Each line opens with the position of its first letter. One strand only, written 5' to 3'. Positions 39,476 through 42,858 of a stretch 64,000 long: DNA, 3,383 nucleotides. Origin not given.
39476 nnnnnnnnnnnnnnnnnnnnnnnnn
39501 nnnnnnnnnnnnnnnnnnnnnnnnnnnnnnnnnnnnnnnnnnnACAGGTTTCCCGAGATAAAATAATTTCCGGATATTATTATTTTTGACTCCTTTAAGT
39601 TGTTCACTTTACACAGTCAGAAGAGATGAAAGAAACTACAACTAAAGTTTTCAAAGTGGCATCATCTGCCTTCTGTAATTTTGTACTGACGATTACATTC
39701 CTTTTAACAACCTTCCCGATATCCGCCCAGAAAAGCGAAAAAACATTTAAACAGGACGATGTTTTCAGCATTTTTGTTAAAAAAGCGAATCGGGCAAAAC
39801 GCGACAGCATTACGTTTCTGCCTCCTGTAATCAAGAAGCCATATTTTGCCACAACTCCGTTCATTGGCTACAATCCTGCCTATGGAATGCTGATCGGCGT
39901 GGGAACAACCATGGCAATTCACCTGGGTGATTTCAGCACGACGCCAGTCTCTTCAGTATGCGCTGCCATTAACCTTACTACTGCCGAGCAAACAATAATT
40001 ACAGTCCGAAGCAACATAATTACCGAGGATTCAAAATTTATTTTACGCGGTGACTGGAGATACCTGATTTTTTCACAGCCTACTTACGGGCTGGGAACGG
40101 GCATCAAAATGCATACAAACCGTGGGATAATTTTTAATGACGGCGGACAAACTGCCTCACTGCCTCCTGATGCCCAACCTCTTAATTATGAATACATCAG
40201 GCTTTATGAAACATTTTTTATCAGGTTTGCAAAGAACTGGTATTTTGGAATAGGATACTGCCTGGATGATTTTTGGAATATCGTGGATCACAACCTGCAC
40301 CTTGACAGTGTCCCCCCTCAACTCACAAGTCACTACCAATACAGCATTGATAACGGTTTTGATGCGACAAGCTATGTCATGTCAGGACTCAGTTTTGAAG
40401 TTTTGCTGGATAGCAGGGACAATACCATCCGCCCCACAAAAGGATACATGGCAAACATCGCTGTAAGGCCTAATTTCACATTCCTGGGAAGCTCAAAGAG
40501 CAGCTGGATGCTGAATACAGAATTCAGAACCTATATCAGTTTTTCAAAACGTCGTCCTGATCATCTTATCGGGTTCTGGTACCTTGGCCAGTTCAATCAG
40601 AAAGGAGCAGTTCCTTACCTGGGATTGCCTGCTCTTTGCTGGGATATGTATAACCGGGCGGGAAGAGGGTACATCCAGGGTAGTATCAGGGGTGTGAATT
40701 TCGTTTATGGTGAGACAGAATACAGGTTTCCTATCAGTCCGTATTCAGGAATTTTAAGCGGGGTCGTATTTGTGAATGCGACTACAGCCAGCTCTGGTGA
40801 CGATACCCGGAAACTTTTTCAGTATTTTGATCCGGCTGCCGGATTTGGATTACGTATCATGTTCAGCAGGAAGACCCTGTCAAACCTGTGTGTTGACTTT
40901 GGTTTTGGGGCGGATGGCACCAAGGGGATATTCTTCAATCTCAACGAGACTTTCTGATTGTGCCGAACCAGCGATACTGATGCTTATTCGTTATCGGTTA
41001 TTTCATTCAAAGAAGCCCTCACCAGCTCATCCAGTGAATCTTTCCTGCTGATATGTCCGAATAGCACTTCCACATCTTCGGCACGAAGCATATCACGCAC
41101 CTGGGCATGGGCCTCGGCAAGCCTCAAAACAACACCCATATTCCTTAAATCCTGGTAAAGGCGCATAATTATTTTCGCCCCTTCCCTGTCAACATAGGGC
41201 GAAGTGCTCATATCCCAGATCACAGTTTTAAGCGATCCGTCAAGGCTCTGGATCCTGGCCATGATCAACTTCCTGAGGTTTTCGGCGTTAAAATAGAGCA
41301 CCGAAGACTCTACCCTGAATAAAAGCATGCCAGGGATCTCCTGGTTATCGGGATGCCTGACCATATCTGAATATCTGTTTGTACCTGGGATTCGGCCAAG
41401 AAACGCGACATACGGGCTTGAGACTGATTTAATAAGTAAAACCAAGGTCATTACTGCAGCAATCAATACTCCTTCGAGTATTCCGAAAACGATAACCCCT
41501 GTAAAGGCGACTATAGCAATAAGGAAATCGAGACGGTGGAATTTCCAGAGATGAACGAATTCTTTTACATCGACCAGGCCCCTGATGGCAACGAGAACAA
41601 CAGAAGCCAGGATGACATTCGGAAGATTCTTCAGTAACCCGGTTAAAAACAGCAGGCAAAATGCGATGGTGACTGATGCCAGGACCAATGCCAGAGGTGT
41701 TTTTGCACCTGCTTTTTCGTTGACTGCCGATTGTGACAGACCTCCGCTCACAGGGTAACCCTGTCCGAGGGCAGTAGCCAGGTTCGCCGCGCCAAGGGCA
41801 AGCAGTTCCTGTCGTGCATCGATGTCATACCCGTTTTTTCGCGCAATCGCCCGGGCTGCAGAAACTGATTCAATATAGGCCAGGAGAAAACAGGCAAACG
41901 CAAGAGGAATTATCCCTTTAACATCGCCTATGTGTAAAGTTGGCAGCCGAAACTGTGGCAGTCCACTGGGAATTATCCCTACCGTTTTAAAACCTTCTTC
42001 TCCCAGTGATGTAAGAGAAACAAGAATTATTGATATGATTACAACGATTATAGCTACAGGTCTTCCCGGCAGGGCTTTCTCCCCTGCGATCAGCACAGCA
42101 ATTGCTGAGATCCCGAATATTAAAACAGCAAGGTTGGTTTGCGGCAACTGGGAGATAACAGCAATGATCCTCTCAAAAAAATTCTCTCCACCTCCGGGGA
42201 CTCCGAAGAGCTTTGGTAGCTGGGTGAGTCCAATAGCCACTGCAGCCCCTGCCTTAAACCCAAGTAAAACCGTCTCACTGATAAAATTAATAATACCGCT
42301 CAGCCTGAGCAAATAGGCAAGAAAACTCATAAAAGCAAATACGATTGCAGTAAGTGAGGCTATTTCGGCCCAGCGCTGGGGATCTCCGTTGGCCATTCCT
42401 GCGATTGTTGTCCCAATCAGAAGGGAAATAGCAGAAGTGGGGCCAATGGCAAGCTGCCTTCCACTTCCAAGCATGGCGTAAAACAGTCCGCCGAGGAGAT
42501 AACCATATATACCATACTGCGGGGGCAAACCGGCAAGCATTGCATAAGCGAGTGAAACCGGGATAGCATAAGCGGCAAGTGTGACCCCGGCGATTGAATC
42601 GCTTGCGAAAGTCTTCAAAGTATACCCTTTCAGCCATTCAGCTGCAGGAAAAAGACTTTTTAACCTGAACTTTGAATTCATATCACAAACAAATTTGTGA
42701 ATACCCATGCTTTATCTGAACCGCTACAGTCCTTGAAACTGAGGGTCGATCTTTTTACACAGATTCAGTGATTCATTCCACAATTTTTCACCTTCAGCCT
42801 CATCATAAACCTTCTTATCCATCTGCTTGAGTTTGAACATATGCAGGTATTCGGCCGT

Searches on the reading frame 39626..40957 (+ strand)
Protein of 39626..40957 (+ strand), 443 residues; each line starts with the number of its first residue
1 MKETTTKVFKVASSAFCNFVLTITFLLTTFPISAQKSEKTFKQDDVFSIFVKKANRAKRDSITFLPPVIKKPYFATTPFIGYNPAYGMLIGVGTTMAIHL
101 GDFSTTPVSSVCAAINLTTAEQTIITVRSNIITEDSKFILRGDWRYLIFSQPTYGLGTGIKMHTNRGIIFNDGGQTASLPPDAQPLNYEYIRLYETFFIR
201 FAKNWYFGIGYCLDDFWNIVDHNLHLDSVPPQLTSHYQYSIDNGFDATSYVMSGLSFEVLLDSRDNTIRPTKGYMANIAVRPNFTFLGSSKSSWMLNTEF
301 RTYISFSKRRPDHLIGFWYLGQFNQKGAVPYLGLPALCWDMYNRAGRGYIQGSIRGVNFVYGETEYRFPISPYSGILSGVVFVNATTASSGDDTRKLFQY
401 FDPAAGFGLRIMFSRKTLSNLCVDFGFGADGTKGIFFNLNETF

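Call 63: search_protein_families(library=pfam, proteins=[window:39626-40957:+], max_evalue=0.00001)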
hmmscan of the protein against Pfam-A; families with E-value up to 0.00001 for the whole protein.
window:39626-40957:+ (443 aa): 1 family
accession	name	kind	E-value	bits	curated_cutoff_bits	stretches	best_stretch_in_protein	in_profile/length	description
PF01103.29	Omp85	-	5.8e-12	46.2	24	1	245-443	107-325/325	Omp85 superfamily domain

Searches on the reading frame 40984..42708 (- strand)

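Call 63: search_protein_families(library=pfam, proteins=[window:40984-42708:-], max_evalue=0.00001)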
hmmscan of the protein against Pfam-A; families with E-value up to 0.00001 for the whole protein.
window:40984-42708:- (574 aa): 2 families
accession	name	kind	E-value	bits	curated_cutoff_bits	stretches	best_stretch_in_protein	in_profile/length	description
PF00916.26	Sulfate_transp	-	1.6e-99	333.7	23.2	1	34-400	1-379/380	Sulfate permease family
PF01740.26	STAS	-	7.5e-14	51.8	22.6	1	453-548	2-95/106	STAS domain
